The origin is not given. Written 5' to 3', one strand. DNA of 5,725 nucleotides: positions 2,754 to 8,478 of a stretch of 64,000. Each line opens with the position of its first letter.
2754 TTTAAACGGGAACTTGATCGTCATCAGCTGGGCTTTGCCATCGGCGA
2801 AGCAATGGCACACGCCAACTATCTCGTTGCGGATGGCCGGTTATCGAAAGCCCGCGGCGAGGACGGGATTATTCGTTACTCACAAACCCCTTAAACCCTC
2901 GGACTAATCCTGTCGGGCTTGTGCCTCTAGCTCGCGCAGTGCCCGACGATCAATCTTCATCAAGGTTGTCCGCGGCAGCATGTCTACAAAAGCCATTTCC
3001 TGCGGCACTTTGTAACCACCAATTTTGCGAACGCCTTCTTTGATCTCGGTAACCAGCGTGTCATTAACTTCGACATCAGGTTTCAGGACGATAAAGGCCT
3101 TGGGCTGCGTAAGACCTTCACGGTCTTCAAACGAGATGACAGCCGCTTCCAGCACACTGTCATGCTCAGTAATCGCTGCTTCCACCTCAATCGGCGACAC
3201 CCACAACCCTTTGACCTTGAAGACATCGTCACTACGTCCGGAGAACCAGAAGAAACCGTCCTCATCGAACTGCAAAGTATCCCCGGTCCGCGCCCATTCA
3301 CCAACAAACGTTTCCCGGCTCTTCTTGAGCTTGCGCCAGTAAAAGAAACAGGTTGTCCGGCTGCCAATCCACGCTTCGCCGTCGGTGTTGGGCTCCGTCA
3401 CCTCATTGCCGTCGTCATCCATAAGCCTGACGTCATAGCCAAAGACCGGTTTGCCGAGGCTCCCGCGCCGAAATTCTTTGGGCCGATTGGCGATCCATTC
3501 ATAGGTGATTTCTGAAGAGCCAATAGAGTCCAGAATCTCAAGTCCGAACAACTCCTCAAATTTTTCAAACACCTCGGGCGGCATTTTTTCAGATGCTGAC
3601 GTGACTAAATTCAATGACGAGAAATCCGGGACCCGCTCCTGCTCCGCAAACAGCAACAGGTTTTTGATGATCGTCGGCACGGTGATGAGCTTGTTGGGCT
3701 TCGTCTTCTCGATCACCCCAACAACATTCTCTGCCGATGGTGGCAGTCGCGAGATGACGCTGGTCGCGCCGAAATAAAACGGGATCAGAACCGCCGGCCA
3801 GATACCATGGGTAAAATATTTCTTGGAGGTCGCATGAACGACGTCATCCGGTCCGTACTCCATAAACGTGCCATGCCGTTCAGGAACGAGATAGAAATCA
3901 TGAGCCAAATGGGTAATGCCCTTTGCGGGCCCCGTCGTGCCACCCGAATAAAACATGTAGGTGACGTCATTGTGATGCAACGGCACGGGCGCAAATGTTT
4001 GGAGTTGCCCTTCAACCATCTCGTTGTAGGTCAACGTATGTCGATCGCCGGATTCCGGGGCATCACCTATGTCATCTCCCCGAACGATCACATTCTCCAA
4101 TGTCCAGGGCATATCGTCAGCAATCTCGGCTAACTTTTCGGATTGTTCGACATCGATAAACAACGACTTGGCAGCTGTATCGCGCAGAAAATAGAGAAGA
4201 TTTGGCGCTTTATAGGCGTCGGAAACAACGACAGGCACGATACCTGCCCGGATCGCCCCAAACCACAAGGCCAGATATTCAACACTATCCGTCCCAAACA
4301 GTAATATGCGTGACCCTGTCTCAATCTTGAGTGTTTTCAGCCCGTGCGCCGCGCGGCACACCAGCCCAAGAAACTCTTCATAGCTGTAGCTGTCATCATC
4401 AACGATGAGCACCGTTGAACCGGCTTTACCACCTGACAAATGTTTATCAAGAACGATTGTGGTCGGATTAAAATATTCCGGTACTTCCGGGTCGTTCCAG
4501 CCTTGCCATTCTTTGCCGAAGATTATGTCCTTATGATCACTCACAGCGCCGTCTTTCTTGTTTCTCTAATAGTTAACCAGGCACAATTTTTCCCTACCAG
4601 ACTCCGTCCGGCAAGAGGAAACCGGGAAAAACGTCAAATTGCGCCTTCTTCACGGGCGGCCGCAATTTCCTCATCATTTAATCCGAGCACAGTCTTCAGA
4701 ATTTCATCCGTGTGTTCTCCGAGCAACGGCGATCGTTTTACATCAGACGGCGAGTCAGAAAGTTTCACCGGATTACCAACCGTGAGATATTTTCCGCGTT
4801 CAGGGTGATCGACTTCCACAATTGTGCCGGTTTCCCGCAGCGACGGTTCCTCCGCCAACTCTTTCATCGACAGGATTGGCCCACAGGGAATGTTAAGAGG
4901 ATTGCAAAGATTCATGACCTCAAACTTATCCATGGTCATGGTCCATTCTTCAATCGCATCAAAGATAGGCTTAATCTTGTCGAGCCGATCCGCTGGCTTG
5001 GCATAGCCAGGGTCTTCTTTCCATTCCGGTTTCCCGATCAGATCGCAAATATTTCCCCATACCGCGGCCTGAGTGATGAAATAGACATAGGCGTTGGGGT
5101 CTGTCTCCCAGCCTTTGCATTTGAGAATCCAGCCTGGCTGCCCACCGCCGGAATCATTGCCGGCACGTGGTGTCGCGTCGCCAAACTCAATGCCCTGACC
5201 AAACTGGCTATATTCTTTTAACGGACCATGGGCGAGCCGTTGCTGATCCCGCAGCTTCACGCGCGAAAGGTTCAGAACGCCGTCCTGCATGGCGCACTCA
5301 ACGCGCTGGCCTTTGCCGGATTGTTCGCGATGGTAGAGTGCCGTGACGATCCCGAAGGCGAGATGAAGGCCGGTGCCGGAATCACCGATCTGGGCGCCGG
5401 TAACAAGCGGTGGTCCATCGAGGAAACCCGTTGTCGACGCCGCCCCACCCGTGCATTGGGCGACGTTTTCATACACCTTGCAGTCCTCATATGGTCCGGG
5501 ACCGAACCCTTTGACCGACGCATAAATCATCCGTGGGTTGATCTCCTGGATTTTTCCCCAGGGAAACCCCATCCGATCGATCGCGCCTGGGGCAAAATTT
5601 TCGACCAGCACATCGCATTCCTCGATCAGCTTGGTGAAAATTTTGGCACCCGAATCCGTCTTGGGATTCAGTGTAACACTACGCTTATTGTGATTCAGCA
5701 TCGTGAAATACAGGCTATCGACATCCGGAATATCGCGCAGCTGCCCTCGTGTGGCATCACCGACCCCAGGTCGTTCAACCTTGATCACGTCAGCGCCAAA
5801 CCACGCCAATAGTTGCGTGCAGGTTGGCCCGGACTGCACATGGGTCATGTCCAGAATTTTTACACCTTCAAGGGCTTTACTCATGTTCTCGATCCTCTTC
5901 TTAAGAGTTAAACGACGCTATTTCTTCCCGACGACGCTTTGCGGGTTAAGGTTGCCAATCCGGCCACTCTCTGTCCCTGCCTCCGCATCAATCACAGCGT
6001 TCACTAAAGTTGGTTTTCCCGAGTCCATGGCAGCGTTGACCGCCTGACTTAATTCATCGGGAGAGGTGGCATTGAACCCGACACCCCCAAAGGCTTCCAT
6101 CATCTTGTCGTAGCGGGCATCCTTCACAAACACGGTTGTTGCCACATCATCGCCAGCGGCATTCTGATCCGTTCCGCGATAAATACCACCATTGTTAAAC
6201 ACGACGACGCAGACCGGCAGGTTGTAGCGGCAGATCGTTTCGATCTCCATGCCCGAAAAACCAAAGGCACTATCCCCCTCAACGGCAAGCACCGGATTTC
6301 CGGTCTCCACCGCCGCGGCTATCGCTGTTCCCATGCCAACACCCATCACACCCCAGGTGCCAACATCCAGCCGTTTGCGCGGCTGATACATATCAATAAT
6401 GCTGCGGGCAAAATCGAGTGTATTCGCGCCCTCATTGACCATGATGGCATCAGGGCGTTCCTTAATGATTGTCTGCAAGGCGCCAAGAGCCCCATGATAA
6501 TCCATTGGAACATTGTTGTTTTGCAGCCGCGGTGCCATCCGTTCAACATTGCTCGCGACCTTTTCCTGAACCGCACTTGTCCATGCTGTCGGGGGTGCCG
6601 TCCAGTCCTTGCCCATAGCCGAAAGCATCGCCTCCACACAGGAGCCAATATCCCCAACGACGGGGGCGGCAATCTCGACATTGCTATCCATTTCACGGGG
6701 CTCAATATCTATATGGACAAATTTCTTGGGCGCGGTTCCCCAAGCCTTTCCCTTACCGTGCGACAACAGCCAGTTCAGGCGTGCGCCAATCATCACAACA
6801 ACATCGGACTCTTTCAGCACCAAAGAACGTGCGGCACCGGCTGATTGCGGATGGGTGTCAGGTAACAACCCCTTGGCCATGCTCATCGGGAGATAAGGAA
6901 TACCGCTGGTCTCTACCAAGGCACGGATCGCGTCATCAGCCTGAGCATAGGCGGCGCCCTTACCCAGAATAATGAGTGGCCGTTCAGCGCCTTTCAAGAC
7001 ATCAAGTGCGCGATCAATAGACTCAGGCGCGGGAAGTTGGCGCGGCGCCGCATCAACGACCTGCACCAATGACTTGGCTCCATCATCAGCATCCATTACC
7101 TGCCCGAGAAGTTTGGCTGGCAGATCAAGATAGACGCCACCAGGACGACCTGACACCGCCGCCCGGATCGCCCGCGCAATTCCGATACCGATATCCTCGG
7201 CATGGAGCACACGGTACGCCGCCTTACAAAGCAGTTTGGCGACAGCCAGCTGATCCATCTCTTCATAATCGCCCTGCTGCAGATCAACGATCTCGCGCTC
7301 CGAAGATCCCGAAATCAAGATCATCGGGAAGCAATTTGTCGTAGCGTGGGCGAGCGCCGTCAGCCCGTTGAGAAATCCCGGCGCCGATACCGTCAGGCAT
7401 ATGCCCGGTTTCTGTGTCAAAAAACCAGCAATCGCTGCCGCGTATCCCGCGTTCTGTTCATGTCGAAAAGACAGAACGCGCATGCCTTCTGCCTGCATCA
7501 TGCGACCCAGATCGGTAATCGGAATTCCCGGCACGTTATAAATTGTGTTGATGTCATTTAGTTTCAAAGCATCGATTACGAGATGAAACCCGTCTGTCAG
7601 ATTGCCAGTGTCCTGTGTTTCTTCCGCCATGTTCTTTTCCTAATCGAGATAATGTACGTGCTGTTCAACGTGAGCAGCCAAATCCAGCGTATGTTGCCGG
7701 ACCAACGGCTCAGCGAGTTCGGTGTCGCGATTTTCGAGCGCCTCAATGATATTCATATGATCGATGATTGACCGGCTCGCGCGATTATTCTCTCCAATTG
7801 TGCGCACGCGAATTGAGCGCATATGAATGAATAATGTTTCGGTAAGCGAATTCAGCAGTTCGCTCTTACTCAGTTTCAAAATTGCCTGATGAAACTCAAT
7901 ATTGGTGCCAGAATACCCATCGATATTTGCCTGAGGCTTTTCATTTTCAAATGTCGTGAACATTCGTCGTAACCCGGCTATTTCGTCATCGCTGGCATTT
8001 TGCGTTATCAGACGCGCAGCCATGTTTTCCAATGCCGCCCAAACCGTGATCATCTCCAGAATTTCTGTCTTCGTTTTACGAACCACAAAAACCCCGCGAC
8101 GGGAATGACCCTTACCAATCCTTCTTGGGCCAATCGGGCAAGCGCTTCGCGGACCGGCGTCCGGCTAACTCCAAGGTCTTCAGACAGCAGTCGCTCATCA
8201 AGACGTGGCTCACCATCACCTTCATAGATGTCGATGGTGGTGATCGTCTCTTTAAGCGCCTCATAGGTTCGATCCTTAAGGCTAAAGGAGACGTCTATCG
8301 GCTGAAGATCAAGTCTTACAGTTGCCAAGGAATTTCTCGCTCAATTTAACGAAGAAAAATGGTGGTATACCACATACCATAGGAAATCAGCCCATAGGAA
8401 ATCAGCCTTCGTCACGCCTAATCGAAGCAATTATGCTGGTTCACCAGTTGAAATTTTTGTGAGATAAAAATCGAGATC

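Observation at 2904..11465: Oxalate-catabolism module (oxc-frc) with an extra acyl-CoA ligase and a divergent TRAP transporter instead of an OxlT-type antiporter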

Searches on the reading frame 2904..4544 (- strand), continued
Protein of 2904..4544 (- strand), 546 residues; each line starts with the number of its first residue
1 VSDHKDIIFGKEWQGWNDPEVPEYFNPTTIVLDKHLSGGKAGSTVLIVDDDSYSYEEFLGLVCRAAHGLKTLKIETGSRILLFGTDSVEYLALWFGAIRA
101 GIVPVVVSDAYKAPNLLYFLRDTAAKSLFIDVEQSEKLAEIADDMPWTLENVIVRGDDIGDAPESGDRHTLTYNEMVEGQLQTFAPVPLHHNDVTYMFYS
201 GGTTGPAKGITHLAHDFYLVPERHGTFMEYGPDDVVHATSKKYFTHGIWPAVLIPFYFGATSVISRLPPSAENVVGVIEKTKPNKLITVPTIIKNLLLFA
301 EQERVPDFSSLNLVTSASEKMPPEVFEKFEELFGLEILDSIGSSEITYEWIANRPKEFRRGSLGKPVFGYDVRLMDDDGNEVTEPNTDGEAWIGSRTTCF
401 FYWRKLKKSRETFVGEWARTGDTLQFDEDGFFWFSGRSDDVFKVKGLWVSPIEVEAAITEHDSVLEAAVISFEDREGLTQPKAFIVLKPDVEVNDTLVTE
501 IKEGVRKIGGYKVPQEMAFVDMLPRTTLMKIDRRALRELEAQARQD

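Call 60: list_cluster_members(proteins=[P0121, window:2904-4544:-, window:5918-7630:-])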
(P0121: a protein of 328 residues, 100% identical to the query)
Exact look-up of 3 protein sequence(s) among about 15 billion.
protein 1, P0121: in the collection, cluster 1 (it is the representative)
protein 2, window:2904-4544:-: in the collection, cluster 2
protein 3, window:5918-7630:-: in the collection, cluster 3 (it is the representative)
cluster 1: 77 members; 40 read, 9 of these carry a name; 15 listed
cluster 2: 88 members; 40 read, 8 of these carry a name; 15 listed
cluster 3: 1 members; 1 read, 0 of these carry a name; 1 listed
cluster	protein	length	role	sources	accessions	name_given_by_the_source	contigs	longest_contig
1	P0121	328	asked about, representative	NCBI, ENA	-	-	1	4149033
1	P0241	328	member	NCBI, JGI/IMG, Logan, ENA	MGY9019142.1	MAG: TRAP transporter substrate-binding protein DctP [Alphaproteobacteria bacterium] | TRAP-type C4-dicarboxylate transport system substrate-binding protein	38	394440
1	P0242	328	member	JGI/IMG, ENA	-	TRAP-type transport system periplasmic protein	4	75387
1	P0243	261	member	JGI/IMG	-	TRAP-type C4-dicarboxylate transport system substrate-binding protein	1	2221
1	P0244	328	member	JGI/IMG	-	TRAP-type transport system periplasmic protein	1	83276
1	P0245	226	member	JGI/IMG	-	TRAP-type C4-dicarboxylate transport system substrate-binding protein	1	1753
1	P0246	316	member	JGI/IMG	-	TRAP-type mannitol/chloroaromatic compound transport system substrate-binding protein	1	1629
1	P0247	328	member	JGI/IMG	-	TRAP-type C4-dicarboxylate transport system substrate-binding protein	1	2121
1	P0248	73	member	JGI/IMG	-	hypothetical protein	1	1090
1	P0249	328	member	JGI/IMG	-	TRAP-type C4-dicarboxylate transport system substrate-binding protein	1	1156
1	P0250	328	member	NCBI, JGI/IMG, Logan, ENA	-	-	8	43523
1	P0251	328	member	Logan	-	-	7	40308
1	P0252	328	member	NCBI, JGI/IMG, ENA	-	-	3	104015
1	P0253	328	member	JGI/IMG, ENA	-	-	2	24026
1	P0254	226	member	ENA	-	-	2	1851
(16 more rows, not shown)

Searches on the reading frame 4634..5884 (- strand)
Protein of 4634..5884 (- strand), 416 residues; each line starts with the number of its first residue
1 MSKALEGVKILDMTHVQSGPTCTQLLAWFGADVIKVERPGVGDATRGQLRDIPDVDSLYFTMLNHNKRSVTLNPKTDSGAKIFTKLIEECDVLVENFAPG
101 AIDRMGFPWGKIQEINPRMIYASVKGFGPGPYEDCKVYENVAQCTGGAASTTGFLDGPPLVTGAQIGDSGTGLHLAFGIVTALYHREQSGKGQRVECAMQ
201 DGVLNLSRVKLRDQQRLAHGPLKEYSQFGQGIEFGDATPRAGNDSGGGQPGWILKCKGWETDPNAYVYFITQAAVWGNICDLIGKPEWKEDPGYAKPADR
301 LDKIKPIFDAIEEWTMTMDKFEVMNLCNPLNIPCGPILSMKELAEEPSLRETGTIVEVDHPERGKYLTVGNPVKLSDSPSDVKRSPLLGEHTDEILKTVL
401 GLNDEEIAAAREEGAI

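Call 6: search_protein_families(library=ncbifam, proteins=[window:4634-5884:-])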
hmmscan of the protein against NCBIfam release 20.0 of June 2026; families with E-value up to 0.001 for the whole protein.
window:4634-5884:- (416 aa): 7 families
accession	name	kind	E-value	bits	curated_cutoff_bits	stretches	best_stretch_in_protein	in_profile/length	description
NF003809.0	PRK05398.1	subfamily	8.6e-218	722.9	442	1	1-416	1-416/416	formyl-CoA transferase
TIGR03253.1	oxalate_frc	equivalog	2e-216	718.5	504.2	1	3-416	2-416/416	formyl-CoA transferase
NF041294.1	Scnl_mescCoAtase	equivalog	2e-64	218.1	700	2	3-208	2-215/381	succinyl-CoA:mesaconate CoA-transferase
NF008511.0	PRK11430.1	equivalog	6.7e-61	206.5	522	1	5-206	10-211/381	CoA:oxalate CoA-transferase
NF052585.1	SucGlutTfsCaiB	equivalog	5.5e-55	186.6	750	2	3-202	6-212/394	succinate--glutarate CoA-transferase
NF002914.1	PRK03525.1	equivalog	1.5e-28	99.9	413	2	5-208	10-207/400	L-carnitine CoA-transferase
TIGR04253.1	mesacon_CoA_iso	equivalog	2.2e-16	59.9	725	2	301-413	282-397/403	2-methylfumaryl-CoA isomerase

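Call 7: search_protein_families(library=pfam, proteins=[window:4634-5884:-])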
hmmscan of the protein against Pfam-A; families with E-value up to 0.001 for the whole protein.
window:4634-5884:- (416 aa): 1 family
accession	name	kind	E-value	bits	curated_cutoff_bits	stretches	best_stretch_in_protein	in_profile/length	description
PF02515.22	CoA_transf_3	-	1.9e-95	320.6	23.3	1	5-392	1-366/366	CoA-transferase family III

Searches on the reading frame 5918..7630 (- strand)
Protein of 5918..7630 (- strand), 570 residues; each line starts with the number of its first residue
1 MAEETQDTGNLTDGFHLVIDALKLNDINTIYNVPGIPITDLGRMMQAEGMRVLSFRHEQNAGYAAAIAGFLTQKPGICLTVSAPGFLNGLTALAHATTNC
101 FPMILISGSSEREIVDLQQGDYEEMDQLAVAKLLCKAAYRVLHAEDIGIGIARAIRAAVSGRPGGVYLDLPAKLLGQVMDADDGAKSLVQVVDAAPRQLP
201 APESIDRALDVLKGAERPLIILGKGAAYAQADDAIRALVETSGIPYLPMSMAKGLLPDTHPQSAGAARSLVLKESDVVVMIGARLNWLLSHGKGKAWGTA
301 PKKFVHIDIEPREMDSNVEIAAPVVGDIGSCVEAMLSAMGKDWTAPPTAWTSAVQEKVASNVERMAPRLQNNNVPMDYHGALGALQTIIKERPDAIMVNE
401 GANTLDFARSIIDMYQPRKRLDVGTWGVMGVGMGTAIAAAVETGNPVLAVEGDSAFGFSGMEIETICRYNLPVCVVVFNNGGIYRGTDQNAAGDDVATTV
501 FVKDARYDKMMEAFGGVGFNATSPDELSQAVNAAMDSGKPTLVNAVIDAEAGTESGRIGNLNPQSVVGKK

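Call 6: search_protein_families(library=ncbifam, proteins=[window:5918-7630:-])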
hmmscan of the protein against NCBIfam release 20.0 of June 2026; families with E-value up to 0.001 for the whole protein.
window:5918-7630:- (570 aa): 51 families (the best 25 are shown)
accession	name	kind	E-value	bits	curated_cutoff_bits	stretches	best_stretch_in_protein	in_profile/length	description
NF006721.0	PRK09259.1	equivalog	0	1016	557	1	3-569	6-572/574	oxalyl-CoA decarboxylase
TIGR03254.1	oxalate_oxc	equivalog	0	1009.9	739.4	1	11-564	2-554/554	oxalyl-CoA decarboxylase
NF004516.0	PRK05858.1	equivalog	3.9e-89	299.6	587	1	14-550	13-538/548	acetolactate synthase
NF006122.0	PRK08266.1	subfamily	2e-74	251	571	1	16-549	8-526/543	hypothetical protein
TIGR00118.1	acolac_lg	equivalog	1.9e-69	234.6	538.35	1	14-550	3-537/557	biosynthetic-type acetolactate synthase large subunit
NF004919.0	PRK06276.1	equivalog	4.7e-69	233.2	866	1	14-550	3-541/582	acetolactate synthase large subunit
NF006187.0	PRK08322.1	equivalog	7.6e-69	232.6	509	1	16-550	6-531/548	acetolactate synthase large subunit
NF058623.1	HdaclCoAlyACT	equivalog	3.4e-67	227.4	600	1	16-553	14-546/575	2-hydroxyacyl-CoA lyase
NF005712.0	PRK07524.1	subfamily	3.7e-66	223.7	500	1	16-545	7-527/536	5-guanidino-2-oxopentanoate decarboxylase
NF006378.0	PRK08617.1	equivalog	4e-65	220.2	510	1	11-549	7-540/556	acetolactate synthase AlsS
NF004710.0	PRK06048.1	equivalog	2.6e-63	214.4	976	1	14-551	10-541/561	acetolactate synthase large subunit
NF006052.0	PRK08199.1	subfamily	6.4e-63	212.9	539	1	11-561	7-551/559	thiamine pyrophosphate protein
NF005860.0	PRK07789.1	equivalog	1.3e-58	198.8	881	1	11-551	33-582/615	acetolactate synthase large subunit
NF006319.0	PRK08527.1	equivalog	2.7e-58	197.8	905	1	13-549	5-540/565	acetolactate synthase large subunit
NF005651.0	PRK07418.1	subfamily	4.5e-58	196.9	942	1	6-548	13-560/617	acetolactate synthase large subunit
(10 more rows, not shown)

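Call 7: search_protein_families(library=pfam, proteins=[window:5918-7630:-])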
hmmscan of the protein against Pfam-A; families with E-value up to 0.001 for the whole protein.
window:5918-7630:- (570 aa): 3 families
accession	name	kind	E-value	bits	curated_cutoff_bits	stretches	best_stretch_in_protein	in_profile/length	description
PF00205.28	TPP_enzyme_M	-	4e-34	117.7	30.4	1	205-334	1-136/137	Thiamine pyrophosphate enzyme, central domain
PF02776.23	TPP_enzyme_N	-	5.2e-30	104.1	26.8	1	14-129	3-118/119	Thiamine pyrophosphate enzyme, N-terminal TPP binding domain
PF02775.26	TPP_enzyme_C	-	2e-26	93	21.9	1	403-544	5-150/151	Thiamine pyrophosphate enzyme, C-terminal TPP binding domain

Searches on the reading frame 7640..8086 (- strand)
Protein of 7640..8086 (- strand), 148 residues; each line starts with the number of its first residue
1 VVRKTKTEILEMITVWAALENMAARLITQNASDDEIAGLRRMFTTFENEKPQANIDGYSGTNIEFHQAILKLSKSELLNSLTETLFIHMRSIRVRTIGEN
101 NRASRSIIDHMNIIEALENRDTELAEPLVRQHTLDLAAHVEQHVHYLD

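Call 6: search_protein_families(library=ncbifam, proteins=[window:7640-8086:-])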
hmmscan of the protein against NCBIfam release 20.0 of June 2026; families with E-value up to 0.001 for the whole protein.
window:7640-8086:- (148 aa): 5 families
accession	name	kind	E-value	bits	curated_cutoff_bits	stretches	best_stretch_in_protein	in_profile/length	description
TIGR03338.1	phnR_burk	equivalog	2.1e-14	53.6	271.5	1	7-133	80-206/212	phosphonate utilization associated transcriptional regulator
NF003011.0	PRK03837.1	subfamily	3.8e-11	43.1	260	1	7-133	102-226/241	transcriptional regulator NanR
NF007741.0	PRK10421.1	equivalog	0.00026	20.5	311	1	16-145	105-234/262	transcriptional regulator LldR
NF008504.0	PRK11414.1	equivalog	0.00057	19.7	225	1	6-123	79-198/221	GntR family transcriptional regulator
NF008576.0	PRK11534.1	equivalog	0.00092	18.9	218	0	6-142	75-219/225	DNA-binding transcriptional regulator CsiR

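Call 7: search_protein_families(library=pfam, proteins=[window:7640-8086:-])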
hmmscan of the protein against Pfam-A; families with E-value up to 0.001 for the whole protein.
window:7640-8086:- (148 aa): 1 family
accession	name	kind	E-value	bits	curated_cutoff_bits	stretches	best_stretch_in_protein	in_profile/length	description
PF07729.17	FCD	-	8.5e-23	81.6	24.3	1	11-132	1-122/125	FCD domain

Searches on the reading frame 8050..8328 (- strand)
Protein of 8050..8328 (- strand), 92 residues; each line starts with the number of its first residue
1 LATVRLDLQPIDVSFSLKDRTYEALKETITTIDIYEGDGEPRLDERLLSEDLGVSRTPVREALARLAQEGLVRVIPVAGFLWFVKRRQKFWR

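Call 6: search_protein_families(library=ncbifam, proteins=[window:8050-8328:-])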
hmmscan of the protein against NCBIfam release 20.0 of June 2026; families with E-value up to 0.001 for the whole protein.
window:8050-8328:- (92 aa): 12 families
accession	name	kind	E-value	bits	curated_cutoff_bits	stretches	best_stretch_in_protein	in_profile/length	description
NF007741.0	PRK10421.1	equivalog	2.3e-07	30.4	311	1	16-91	7-78/262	transcriptional regulator LldR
NF003011.0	PRK03837.1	subfamily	5.2e-07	29.5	260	1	17-74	14-69/241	transcriptional regulator NanR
TIGR03338.1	phnR_burk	equivalog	6.3e-06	25.9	271.5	1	39-74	31-66/212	phosphonate utilization associated transcriptional regulator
NF008504.0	PRK11414.1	equivalog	4.8e-05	23.2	225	1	41-81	33-73/221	GntR family transcriptional regulator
NF003444.0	PRK04984.1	equivalog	7.4e-05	22.4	189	1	45-73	34-62/239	fatty acid metabolism transcriptional regulator FadR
NF052282.1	PLP_TF_PdxR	equivalog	9e-05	21.7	320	1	20-80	5-63/448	MocR-like pyridoxine biosynthesis transcription factor PdxR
TIGR02812.1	fadR_gamma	equivalog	0.00016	21.4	249.2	1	44-73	32-61/235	fatty acid metabolism transcriptional regulator FadR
NF008571.0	PRK11523.1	equivalog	0.00027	20.5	396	1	25-80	17-70/258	transcriptional regulator ExuR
NF007588.0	PRK10225.1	equivalog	0.00031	20.1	442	1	38-80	29-71/257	Uxu operon transcriptional regulator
NF052290.2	MocR_like_YczR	exception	0.00052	18.9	487.4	1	44-74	45-75/458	MocR-like transcription factor YczR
TIGR02325.1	C_P_lyase_phnF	equivalog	0.00075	19.1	156.8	1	44-79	34-69/238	phosphonate metabolism transcriptional regulator PhnF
TIGR02404.1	trehalos_R_Bsub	equivalog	0.00095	18.9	211.95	1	21-76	5-58/233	trehalose operon repressor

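Call 7: search_protein_families(library=pfam, proteins=[window:8050-8328:-])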
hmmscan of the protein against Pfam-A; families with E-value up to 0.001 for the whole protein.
window:8050-8328:- (92 aa): 4 families
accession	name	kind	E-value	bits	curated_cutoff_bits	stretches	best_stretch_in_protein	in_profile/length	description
PF00392.27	GntR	-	1.2e-12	47.8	27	1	18-80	2-62/64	Bacterial regulatory proteins, gntR family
PF13412.12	HTH_24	-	8.5e-05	22.5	21.9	1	40-73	15-48/48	Winged helix-turn-helix DNA-binding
PF22560.2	GMT-wHTH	-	0.00056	20.7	27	1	6-79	6-82/82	GMT-like wHTH domain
PF01978.25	TrmB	-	0.0006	20.1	25.6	1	45-76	25-56/68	Sugar-specific transcriptional regulator TrmB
